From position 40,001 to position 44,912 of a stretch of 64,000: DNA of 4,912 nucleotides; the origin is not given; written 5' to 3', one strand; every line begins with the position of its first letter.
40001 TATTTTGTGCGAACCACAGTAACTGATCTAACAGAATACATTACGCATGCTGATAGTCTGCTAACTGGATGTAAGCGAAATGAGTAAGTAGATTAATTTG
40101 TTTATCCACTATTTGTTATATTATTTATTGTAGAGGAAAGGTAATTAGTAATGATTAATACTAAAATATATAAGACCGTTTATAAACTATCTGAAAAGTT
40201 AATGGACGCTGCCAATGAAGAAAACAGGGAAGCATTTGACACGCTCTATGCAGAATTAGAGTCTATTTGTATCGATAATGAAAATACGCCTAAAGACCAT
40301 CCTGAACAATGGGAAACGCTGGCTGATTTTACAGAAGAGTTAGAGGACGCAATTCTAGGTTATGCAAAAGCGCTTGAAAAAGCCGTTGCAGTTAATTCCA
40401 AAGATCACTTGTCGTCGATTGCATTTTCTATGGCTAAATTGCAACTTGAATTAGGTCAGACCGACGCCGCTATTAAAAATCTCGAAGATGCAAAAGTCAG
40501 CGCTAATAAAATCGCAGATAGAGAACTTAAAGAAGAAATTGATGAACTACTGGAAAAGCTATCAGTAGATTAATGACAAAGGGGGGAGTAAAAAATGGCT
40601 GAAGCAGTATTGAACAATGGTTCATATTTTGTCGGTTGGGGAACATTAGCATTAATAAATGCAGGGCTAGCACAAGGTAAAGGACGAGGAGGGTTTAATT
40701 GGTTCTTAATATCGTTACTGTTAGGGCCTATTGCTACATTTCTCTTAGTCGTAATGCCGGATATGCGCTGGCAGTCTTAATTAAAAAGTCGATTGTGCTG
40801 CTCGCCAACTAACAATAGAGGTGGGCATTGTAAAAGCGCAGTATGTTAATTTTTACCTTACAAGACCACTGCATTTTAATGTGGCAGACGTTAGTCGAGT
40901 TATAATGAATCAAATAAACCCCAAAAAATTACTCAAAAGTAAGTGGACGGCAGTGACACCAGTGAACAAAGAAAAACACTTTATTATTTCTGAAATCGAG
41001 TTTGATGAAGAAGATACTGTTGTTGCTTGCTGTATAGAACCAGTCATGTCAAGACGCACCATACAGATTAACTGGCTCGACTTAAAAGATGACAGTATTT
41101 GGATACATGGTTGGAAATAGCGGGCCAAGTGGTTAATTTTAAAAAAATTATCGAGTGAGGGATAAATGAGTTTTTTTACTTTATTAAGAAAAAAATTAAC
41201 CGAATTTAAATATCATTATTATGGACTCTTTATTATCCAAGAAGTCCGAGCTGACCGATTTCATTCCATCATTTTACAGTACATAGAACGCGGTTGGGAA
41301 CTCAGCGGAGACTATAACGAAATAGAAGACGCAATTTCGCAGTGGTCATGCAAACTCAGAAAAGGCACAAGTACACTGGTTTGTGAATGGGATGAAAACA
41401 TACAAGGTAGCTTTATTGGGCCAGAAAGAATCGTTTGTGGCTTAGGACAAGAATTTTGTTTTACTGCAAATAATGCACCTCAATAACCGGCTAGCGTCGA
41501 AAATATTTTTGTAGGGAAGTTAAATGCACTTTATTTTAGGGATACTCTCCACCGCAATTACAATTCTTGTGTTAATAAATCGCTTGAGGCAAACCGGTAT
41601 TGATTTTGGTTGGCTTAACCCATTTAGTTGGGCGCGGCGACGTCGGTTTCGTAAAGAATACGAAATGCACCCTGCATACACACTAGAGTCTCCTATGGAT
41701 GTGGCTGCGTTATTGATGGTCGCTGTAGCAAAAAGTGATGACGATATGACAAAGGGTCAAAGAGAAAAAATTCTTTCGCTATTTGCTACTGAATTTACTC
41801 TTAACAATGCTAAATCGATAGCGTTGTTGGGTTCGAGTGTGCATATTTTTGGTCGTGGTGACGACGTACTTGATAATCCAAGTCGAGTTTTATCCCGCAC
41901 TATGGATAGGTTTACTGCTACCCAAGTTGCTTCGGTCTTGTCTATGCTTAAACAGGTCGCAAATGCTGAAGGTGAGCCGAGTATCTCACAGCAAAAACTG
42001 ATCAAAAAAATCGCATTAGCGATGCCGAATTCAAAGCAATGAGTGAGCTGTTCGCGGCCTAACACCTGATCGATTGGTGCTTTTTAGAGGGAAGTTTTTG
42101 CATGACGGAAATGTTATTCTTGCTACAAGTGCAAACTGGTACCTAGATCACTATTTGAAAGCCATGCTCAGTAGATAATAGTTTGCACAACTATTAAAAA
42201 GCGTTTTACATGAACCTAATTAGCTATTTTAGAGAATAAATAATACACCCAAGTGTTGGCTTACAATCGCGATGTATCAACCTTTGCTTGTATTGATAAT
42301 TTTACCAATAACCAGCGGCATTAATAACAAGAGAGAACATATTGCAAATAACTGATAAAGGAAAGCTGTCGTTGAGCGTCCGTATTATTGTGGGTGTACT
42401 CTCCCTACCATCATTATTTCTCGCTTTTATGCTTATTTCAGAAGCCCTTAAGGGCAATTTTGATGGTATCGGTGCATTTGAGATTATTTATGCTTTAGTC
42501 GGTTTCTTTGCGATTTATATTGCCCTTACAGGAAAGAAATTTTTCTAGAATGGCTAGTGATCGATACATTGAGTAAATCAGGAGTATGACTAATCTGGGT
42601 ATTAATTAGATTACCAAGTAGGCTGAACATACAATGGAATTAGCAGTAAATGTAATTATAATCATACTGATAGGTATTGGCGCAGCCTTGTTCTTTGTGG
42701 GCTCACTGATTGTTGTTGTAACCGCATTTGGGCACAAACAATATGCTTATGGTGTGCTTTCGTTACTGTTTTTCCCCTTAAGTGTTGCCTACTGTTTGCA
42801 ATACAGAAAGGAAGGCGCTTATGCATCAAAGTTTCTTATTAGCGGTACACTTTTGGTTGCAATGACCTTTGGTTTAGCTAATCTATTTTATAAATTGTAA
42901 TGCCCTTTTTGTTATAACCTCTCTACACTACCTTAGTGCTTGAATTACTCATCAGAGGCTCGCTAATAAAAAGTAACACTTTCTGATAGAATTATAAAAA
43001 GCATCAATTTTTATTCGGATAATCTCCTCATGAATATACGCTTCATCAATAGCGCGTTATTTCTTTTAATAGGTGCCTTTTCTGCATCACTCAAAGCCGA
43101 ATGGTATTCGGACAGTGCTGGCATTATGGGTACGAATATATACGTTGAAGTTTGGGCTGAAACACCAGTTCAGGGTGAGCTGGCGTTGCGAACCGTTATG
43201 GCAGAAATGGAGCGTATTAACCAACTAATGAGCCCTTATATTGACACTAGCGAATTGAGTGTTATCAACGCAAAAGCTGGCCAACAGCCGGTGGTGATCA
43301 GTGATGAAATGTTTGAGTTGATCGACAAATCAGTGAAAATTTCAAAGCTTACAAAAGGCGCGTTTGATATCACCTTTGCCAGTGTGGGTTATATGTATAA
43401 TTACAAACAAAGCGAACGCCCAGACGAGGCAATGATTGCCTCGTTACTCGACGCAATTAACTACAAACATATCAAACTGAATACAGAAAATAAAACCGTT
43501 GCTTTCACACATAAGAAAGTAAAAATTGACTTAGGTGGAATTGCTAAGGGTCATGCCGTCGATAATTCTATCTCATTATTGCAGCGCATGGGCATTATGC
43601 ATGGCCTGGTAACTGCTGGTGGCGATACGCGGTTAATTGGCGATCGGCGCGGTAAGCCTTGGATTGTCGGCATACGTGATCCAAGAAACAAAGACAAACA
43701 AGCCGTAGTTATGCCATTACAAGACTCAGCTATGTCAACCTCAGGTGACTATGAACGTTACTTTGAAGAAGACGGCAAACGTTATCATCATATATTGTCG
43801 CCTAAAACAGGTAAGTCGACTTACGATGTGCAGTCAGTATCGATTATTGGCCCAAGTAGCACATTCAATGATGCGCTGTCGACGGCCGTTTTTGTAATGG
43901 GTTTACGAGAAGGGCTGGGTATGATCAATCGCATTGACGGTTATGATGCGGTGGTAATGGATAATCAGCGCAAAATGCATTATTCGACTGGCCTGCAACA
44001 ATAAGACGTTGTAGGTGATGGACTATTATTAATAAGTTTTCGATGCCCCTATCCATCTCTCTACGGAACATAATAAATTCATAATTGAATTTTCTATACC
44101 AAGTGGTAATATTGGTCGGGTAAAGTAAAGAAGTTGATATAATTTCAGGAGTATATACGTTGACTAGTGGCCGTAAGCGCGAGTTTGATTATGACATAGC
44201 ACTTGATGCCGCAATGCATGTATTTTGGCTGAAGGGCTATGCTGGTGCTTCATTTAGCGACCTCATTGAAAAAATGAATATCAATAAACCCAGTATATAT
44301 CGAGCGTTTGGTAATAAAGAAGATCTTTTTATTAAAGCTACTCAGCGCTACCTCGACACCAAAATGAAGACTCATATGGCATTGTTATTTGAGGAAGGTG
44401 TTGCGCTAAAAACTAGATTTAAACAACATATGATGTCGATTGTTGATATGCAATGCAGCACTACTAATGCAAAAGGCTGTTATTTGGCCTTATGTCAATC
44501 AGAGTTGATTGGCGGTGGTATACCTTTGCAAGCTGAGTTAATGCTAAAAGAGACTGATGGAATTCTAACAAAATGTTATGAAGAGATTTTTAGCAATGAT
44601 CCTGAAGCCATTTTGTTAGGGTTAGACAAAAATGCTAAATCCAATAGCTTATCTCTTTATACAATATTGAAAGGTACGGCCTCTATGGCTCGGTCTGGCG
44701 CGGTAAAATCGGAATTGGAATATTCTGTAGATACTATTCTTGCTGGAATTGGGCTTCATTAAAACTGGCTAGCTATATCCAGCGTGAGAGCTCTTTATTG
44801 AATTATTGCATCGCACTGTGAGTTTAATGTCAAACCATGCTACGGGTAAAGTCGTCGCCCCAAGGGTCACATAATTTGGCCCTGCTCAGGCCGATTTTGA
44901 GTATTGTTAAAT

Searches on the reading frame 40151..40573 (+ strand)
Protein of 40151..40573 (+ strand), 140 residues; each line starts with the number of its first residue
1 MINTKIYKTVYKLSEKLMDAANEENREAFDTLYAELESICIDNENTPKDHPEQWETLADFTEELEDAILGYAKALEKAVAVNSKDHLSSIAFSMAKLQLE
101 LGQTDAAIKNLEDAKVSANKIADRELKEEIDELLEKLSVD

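Call 64: search_protein_families(library=pfam, proteins=[window:40151-40573:+], max_evalue=0.001)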
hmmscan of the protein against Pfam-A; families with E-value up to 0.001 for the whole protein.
window:40151-40573:+ (140 aa): 2 families
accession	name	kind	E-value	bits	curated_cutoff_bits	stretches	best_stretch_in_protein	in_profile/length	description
PF10602.15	RPN7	-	0.00049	20.3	29.6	1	15-128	2-113/174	26S proteasome subunit RPN7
PF13424.12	TPR_12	-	0.00056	20.5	30.1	0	63-114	18-71/77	Tetratricopeptide repeat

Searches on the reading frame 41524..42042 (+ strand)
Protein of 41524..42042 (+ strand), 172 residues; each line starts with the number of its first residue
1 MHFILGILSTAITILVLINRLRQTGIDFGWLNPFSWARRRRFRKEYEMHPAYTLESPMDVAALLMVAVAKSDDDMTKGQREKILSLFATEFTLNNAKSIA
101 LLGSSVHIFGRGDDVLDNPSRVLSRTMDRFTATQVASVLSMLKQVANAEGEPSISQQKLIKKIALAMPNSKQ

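Call 64: search_protein_families(library=pfam, proteins=[window:41524-42042:+], max_evalue=0.001)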
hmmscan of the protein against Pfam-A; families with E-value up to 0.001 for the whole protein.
window:41524-42042:+ (172 aa): 1 family
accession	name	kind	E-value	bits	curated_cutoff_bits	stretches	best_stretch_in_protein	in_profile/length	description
PF05099.18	TerB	-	5.8e-06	27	24.4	1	61-164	4-103/118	Tellurite resistance protein TerB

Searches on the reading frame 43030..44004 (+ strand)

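Call 31: search_protein_families(library=pfam, proteins=[window:43030-44004:+], max_evalue=0.00001)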
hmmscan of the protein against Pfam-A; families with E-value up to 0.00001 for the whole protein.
window:43030-44004:+ (324 aa): 1 family
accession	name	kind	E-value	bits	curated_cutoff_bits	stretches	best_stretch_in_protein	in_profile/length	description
PF02424.20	ApbE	-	6.3e-82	275.5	25.6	1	33-308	1-265/266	ApbE family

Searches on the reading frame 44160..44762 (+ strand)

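Call 31: search_protein_families(library=pfam, proteins=[window:44160-44762:+], max_evalue=0.00001)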
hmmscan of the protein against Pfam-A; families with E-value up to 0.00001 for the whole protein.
window:44160-44762:+ (200 aa): 1 family
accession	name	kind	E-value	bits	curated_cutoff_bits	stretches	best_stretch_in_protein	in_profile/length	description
PF00440.29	TetR_N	-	2.5e-13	50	24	1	15-58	2-45/47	Bacterial regulatory proteins, tetR family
